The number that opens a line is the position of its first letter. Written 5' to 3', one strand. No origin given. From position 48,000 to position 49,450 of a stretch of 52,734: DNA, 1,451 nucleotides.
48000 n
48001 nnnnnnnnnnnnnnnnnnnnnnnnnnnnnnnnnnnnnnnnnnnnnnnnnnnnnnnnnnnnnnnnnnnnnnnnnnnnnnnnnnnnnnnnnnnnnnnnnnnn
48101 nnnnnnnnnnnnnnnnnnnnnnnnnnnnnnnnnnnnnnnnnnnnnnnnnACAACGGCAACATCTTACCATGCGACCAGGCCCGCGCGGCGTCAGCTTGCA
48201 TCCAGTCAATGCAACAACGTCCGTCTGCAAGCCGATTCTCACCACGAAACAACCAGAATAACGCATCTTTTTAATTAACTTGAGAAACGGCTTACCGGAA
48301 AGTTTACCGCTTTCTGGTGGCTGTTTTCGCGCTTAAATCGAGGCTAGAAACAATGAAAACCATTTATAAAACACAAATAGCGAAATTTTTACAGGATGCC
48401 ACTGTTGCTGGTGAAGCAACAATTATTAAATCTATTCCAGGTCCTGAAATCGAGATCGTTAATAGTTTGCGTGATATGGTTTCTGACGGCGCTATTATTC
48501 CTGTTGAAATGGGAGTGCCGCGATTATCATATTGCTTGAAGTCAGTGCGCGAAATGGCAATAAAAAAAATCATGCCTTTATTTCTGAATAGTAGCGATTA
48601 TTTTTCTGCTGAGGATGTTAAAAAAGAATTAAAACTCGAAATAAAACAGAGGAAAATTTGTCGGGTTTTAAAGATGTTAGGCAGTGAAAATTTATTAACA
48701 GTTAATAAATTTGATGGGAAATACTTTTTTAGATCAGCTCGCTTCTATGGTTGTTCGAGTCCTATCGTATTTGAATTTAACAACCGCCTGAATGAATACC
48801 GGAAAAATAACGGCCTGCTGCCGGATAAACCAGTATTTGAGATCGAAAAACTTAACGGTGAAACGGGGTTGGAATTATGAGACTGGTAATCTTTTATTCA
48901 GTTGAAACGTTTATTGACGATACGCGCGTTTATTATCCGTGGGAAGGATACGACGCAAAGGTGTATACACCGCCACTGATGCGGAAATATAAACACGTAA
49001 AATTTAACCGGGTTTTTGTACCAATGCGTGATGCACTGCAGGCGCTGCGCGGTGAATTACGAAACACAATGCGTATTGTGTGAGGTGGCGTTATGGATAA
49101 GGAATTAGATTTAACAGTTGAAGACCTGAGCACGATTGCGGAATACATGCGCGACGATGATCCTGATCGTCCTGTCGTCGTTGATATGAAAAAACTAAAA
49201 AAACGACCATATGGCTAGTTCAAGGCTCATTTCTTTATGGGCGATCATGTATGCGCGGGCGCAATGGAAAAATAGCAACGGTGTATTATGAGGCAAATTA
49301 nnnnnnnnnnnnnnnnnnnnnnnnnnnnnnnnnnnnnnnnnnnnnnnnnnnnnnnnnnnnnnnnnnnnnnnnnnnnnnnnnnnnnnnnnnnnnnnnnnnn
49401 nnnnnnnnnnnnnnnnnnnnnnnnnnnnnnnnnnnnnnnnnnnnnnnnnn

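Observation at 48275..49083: AT-rich gene pair after the helicase, preceded by a terminator-like hairpin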

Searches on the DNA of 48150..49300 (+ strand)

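Call 9: search_dna_similar(query=window:48200-49300:+, collection=phages, mode=near, max_rows=25)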
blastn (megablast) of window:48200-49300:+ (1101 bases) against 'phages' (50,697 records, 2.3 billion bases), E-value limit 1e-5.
Records with a match: 7; places in all: 7; records where one place covers at least 80% of the query: 0.
Best place of each record, by identity: 90-95% 1; 80-90% 6.
By first word of the organism name: Escherichia 6; Enterobacteria 1.
By host as written in the record: Escherichia coli K-12 5; Escherichia coli str. K-12 substr. W3110 1; Escherichia coli 1.
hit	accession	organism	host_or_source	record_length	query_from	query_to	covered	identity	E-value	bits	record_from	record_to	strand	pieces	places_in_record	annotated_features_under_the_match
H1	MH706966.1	Enterobacteria phage mEp021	Escherichia coli str. K-12 substr. W3110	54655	35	1097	59%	85.2%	1e-137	663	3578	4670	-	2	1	hypothetical protein (x3) | putative replicative DNA helicase | ribosome_binding_site (x4)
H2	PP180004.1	Escherichia phage mEp044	Escherichia coli K-12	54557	29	1101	60%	83.9%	4e-137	626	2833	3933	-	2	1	hypothetical protein (x4) | DNA helicase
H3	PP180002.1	Escherichia phage mEp013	Escherichia coli K-12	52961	29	1099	60%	83.7%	9e-129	616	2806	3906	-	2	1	hypothetical protein (x3) | DNA helicase | DNA recombination protein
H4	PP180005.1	Escherichia phage mEp554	Escherichia coli K-12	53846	29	1101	59%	84.0%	4e-137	628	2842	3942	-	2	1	hypothetical protein (x4) | DNA helicase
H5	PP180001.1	Escherichia phage mEp010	Escherichia coli K-12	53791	29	1101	59%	83.4%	3e-123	593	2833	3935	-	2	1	hypothetical protein (x4) | DNA helicase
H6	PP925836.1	Escherichia phage MagusPhagus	Escherichia coli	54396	1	992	53%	89.3%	5e-141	726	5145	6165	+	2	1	MarR family transcrition regulator | hypothetical protein (x3)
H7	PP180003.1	Escherichia phage mEp515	Escherichia coli K-12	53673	35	157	11%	91.2%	1e-38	167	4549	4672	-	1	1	DNA helicase | hypothetical protein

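Call 10: search_dna_similar(query=window:48200-49300:+, collection=ecoli_genomes, mode=near, max_rows=25)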
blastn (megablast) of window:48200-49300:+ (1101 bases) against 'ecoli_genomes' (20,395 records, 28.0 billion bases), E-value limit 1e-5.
Records with a match: 35; places in all: 35; records where one place covers at least 80% of the query: 10.
Genomes with a match: 35 of 5426; with a place that covers at least 80% of the query: 10. Places per genome that has any: lowest 1, median 1, highest 1. On chromosomes: 35 places; on plasmids: 0.
Best place of each record, by identity: 95-99% 3; 90-95% 10; 80-90% 15; 60-80% 7.
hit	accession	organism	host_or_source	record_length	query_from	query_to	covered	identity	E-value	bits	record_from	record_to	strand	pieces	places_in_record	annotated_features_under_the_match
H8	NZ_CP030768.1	Escherichia coli strain 2017C-4173W12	missing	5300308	1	1101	100%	95.6%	0e+0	1766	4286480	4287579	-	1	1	hypothetical protein (x2) | replicative DNA helicase | recombination protein NinB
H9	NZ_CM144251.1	Escherichia coli strain LP-26-E1-261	not applicable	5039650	1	1101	100%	95.2%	0e+0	1738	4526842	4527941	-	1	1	hypothetical protein (x2) | replicative DNA helicase | recombination protein NinB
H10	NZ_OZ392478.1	Escherichia coli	not applicable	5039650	1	1101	100%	95.2%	0e+0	1738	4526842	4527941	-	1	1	hypothetical protein (x2) | replicative DNA helicase | recombination protein NinB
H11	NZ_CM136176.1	Escherichia coli strain PRO_A-1370-6W-A_ESBL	Homo sapiens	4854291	28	1099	97%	77.9%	0e+0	647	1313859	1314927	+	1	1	hypothetical protein (x2) | replicative DNA helicase | recombination protein NinB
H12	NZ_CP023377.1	Escherichia coli strain 127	canine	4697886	29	1099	97%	77.9%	0e+0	645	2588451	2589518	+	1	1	hypothetical protein (x2) | replicative DNA helicase | recombination protein NinB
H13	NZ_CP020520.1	Escherichia coli strain 190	Homo sapiens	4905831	29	1099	97%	77.4%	1e-172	616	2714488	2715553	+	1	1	hypothetical protein (x2) | replicative DNA helicase | recombination protein NinB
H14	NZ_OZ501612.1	Escherichia coli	Homo sapiens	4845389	29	1002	88%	77.2%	1e-152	549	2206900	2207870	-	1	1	hypothetical protein (x2) | replicative DNA helicase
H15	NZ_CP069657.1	Escherichia coli O89m:H10 strain MIN12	Homo sapiens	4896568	29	993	88%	77.3%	1e-152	549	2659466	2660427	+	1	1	hypothetical protein (x2) | replicative DNA helicase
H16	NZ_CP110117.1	Escherichia coli strain 2-331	Sewage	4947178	29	993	88%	77.3%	1e-152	549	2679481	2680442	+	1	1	hypothetical protein (x2) | replicative DNA helicase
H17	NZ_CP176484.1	Escherichia coli strain N921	Homo sapiens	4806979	29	993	88%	77.3%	1e-152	549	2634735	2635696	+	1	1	hypothetical protein (x2) | replicative DNA helicase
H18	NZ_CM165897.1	Escherichia coli strain N25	Homo sapiens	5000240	1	1101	62%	91.3%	0e+0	937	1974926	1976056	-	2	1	hypothetical protein (x2) | replicative DNA helicase | recombination protein NinB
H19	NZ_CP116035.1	Escherichia coli strain FAH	Homo sapiens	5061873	1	1101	62%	90.9%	0e+0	921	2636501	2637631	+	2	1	Lrp/AsnC family transcriptional regulator | hypothetical protein | replicative DNA helicase | recombination protein NinB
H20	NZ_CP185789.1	Escherichia coli strain M15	Homo sapiens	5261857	4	1101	62%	91.0%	0e+0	921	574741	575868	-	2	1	Lrp/AsnC family transcriptional regulator | hypothetical protein | replicative DNA helicase | recombination protein NinB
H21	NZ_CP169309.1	Escherichia coli strain MFDS1019527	cattle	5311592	1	1101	62%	89.6%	0e+0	873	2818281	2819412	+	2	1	hypothetical protein (x2) | replicative DNA helicase | recombination protein NinB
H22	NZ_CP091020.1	Escherichia coli strain STEC308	mutton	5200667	1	1101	62%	89.0%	2e-175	849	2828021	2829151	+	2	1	hypothetical protein (x2) | replicative DNA helicase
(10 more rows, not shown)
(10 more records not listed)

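Call 13: get_annotated_region(hit=H1, flank=4000)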
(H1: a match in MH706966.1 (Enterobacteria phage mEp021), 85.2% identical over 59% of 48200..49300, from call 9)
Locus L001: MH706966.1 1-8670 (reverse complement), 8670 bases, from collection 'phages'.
description: Enterobacteria phage mEp021, complete genome.
organism: Enterobacteria phage mEp021 (NCBI taxid 1150757)
taxonomy: Viruses; Duplodnaviria; Heunggongvirae; Uroviricota; Caudoviricetes
host: Escherichia coli str. K-12 substr. W3110; source: -; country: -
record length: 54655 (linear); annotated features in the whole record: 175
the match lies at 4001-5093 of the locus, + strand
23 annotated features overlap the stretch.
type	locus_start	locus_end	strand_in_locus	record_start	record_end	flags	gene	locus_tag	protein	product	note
CDS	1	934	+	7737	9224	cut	-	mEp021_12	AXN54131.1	putative zinc-ribbon domain-containing protein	-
regulatory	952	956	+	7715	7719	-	-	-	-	ribosome_binding_site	ATGAG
CDS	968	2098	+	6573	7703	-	-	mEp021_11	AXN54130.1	hypothetical protein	-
regulatory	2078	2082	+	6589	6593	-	-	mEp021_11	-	ribosome_binding_site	GGGTG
CDS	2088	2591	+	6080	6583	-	-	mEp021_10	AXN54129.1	putative HNH endonuclease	-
regulatory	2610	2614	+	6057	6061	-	-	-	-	ribosome_binding_site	CGGAG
CDS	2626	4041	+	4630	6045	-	-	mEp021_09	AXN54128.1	putative replicative DNA helicase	-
regulatory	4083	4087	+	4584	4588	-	-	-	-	ribosome_binding_site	TGGTG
CDS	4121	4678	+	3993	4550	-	-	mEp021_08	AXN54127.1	hypothetical protein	-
regulatory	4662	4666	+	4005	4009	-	-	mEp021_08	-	ribosome_binding_site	CGGGG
CDS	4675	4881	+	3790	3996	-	-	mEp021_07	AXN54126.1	hypothetical protein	-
regulatory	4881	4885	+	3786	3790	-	-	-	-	ribosome_binding_site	AGGGG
CDS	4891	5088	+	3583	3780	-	-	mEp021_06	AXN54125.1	hypothetical protein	-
regulatory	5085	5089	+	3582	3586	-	-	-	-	ribosome_binding_site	ATGAG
CDS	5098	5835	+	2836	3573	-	-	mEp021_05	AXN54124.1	putative DNA methyltransferase N-4/N-6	-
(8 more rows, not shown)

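Call 14: get_annotated_region(hit=H6, flank=4000)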
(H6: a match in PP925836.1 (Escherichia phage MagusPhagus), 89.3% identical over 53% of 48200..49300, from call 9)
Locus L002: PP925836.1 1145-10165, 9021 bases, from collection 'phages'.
description: Escherichia phage MagusPhagus, complete genome.
organism: Escherichia phage MagusPhagus (NCBI taxid 3233703)
taxonomy: Viruses
host: Escherichia coli; source: bird poop; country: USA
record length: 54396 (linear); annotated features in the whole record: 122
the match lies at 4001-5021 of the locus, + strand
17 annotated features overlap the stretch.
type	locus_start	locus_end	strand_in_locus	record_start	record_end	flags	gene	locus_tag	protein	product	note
CDS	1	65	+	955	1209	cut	-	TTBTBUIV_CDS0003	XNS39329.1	replication initiation protein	-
CDS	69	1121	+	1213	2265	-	-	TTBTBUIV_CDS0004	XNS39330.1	hypothetical protein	-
CDS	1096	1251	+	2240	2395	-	-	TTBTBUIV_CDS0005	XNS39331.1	hypothetical protein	-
CDS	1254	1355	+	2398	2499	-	-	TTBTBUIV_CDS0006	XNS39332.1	hypothetical protein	-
CDS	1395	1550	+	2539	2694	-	-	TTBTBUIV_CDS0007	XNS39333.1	hypothetical protein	-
CDS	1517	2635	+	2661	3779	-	-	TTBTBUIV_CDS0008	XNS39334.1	DNA repair exonuclease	-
CDS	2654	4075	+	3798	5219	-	-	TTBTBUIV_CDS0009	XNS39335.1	hypothetical protein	-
CDS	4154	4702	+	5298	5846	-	-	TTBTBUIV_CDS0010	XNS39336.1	MarR family transcrition regulator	-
CDS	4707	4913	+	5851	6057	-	-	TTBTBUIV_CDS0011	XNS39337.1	hypothetical protein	-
CDS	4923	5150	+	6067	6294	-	-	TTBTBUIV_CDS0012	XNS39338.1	hypothetical protein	-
CDS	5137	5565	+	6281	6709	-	-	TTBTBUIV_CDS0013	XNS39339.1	NinB/Orf homologous recombination mediator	-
CDS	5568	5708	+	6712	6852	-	-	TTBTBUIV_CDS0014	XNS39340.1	hypothetical protein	-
CDS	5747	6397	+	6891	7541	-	-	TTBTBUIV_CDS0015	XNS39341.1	hypothetical protein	-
CDS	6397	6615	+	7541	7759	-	-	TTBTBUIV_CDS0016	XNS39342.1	hypothetical protein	-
CDS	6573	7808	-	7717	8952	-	-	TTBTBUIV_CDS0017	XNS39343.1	hypothetical protein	-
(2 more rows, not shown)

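Call 15: get_annotated_region(hit=H8, flank=6000)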
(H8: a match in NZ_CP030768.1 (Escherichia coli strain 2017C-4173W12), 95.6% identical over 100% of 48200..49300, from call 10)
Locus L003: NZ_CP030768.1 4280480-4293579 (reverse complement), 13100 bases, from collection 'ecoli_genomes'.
description: Escherichia coli strain 2017C-4173W12 chromosome, complete genome
organism: Escherichia coli strain 2017C-4173W12 (NCBI taxid 562)
replicon: chromosome; assembly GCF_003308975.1
host: missing; source: missing; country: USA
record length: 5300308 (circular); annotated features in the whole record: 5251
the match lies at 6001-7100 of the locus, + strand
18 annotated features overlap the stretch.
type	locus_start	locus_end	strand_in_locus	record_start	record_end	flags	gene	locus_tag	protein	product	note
CDS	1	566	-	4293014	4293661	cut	-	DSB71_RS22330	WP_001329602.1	LexA family protein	-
CDS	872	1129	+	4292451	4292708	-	-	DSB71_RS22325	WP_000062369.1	MarR family transcriptional regulator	-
CDS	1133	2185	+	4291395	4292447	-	-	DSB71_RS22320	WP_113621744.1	Lin1244/Lin1753 domain-containing protein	-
CDS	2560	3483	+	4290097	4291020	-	-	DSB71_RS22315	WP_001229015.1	zinc-ribbon domain-containing protein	-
CDS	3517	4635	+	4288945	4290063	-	-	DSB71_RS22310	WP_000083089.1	hypothetical protein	-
CDS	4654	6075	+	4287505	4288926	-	-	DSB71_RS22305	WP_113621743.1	replicative DNA helicase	-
CDS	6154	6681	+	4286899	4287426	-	-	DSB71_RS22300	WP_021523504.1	hypothetical protein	-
CDS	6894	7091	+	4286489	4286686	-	-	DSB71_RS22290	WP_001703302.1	hypothetical protein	-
CDS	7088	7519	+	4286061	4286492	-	-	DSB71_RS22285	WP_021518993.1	recombination protein NinB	-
CDS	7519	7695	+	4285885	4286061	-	-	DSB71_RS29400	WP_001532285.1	hypothetical protein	-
CDS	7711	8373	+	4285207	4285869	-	-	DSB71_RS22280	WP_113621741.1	hypothetical protein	-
CDS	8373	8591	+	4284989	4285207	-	-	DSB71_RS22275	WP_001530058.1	hypothetical protein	-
CDS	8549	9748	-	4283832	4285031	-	-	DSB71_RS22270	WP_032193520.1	tyrosine-type recombinase/integrase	-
CDS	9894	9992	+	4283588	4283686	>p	-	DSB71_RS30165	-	AbgT family transporter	incomplete; partial in the middle of a contig; missing N-terminus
CDS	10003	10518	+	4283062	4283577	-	ogt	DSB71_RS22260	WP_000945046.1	methylated-DNA--[protein]-cysteine S-methyltransferase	-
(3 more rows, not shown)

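Call 16: get_annotated_region(hit=H19, flank=4000)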
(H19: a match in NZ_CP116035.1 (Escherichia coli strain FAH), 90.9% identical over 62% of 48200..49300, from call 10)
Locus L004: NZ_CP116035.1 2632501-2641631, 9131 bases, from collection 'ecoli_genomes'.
description: Escherichia coli strain FAH chromosome, complete genome
organism: Escherichia coli strain FAH (NCBI taxid 562)
replicon: chromosome; assembly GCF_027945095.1
host: Homo sapiens; source: feces from healthy subject; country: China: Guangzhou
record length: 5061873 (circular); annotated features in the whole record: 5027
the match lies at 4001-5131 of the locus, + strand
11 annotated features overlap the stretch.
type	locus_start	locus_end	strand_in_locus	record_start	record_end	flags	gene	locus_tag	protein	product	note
CDS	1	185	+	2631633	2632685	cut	-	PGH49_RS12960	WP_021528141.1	Lin1244/Lin1753 domain-containing protein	-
CDS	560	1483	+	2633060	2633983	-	-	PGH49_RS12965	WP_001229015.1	zinc-ribbon domain-containing protein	-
CDS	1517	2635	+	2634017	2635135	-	-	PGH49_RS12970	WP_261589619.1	hypothetical protein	-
CDS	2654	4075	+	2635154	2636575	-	-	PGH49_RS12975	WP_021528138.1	replicative DNA helicase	-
CDS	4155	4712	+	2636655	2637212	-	-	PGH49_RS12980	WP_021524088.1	Lrp/AsnC family transcriptional regulator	-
CDS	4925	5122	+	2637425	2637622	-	-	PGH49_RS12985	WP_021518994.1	hypothetical protein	-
CDS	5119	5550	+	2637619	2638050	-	-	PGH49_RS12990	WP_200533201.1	recombination protein NinB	-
CDS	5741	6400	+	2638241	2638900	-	-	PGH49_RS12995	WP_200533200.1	hypothetical protein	-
CDS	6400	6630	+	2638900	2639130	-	-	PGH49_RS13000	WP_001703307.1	helix-turn-helix transcriptional regulator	-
CDS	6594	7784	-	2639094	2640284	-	-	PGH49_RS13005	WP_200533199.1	tyrosine-type recombinase/integrase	-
CDS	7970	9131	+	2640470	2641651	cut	dgcM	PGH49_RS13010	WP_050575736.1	diguanylate cyclase DgcM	-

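Call 34: get_annotated_region(hit=H11, flank=4000)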
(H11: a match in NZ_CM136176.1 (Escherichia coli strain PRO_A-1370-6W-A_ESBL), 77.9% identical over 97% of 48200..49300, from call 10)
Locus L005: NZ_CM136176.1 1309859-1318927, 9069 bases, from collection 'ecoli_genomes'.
description: Escherichia coli strain PRO_A-1370-6W-A_ESBL chromosome, whole genome shotgun sequence
organism: Escherichia coli strain PRO_A-1370-6W-A_ESBL (NCBI taxid 562)
replicon: chromosome; assembly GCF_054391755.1
host: Homo sapiens; source: feces; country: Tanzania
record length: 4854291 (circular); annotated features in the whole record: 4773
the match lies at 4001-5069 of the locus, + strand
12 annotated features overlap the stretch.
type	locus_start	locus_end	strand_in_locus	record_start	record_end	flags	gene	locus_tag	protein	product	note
CDS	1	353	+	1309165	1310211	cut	-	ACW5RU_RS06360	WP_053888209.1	Lin1244/Lin1753 domain-containing protein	-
CDS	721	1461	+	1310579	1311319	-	-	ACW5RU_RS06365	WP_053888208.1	phage antirepressor KilAC domain-containing protein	-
CDS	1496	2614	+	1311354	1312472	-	-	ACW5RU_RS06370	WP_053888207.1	hypothetical protein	-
CDS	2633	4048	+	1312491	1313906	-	-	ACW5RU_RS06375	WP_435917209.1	replicative DNA helicase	-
CDS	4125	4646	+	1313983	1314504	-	-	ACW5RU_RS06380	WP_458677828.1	hypothetical protein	-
CDS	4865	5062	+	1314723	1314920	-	-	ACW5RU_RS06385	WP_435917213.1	hypothetical protein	-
CDS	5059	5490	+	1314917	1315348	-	-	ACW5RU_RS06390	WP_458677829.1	recombination protein NinB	-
CDS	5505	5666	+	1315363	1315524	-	-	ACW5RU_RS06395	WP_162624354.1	hypothetical protein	-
CDS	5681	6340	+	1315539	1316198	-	-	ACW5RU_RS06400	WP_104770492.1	hypothetical protein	-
CDS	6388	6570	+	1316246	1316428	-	-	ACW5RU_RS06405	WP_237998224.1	helix-turn-helix domain-containing protein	-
CDS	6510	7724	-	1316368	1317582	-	-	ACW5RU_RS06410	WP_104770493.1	tyrosine-type recombinase/integrase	-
CDS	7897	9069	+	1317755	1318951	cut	dgcM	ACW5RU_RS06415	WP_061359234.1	diguanylate cyclase DgcM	-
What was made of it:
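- On Phage moron (own knowledge: Juhala/Hendrix definition): They are also present in all 7 phage records, and in each of the 5 E. coli prophages (of 35 matching genomes) whose annotation was opened (calls 9, 10, 15, 16, 34).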

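Call 35: get_annotated_region(hit=H7, flank=4000)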
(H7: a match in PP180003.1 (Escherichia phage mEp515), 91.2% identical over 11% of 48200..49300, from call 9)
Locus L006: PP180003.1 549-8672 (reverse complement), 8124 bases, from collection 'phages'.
description: Escherichia phage mEp515, complete genome.
organism: Escherichia phage mEp515 (NCBI taxid 3121470)
taxonomy: Viruses; Duplodnaviria; Heunggongvirae; Uroviricota; Caudoviricetes
host: Escherichia coli K-12; source: human feces; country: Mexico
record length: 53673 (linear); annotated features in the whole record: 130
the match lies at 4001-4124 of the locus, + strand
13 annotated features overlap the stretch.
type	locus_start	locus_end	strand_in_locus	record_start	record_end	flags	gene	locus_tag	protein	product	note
CDS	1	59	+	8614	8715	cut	-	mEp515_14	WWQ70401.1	hypothetical protein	hypothetical protein; rasttk_feature_creation_tool=/opt/patric-common/ runtime/bin/phanotate version ...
CDS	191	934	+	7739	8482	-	-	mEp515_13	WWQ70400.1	hypothetical protein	hypothetical protein; rasttk_feature_creation_tool=/opt/patric-common/ runtime/bin/phanotate version ...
CDS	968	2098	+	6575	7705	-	-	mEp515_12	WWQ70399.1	hypothetical protein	hypothetical protein; rasttk_feature_creation_tool=/opt/patric-common/ runtime/bin/phanotate version ...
CDS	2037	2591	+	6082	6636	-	-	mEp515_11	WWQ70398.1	homing endonuclease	Phage-associated homing endonuclease; rasttk_feature_creation_tool=/opt/patric-common/ runtime/bin/phanotate version ...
CDS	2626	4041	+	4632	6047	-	-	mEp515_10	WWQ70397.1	DNA helicase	DNA helicase; rasttk_feature_creation_tool=/opt/patric-common/ runtime/bin/phanotate version ...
CDS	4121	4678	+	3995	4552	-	-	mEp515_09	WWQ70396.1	hypothetical protein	hypothetical protein; rasttk_feature_creation_tool=/opt/patric-common/ runtime/bin/phanotate version ...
CDS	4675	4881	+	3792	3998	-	-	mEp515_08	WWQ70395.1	hypothetical protein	hypothetical protein; rasttk_feature_creation_tool=/opt/patric-common/ runtime/bin/phanotate version ...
CDS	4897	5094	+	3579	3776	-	-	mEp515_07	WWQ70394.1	hypothetical protein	hypothetical protein; rasttk_feature_creation_tool=/opt/patric-common/ runtime/bin/phanotate version ...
CDS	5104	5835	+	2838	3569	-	-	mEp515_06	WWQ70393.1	hypothetical protein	hypothetical protein; rasttk_feature_creation_tool=/opt/patric-common/ runtime/bin/phanotate version ...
CDS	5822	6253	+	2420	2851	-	-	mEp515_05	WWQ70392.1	hypothetical protein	hypothetical protein; rasttk_feature_creation_tool=/opt/patric-common/ runtime/bin/phanotate version ...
CDS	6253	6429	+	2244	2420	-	-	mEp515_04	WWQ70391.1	hypothetical protein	hypothetical protein; rasttk_feature_creation_tool=/opt/patric-common/ runtime/bin/phanotate version ...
CDS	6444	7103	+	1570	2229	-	-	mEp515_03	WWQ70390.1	hypothetical protein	hypothetical protein; rasttk_feature_creation_tool=/opt/patric-common/ runtime/bin/phanotate version ...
CDS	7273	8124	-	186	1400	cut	-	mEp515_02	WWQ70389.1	integrase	Phage integrase, site-specific tyrosine recombi; rasttk_feature_creation_tool=/opt/patric-common/ runtime/bin/phanotate ...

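Call 83: search_rna_families(source=window, start=48150, end=49300, threshold=evalue, max_evalue=1)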
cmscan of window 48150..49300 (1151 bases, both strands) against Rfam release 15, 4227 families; matches with E-value up to 1: 0.
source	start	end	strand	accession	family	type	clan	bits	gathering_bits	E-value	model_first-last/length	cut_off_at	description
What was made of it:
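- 48284..48327 (+): Conserved sense-strand RNA hairpin followed by TTTT (likely intrinsic terminator or processing stem-loop). There is no Rfam match (call 83).
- Tried and rejected: The hairpin region gave no match (call 83).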
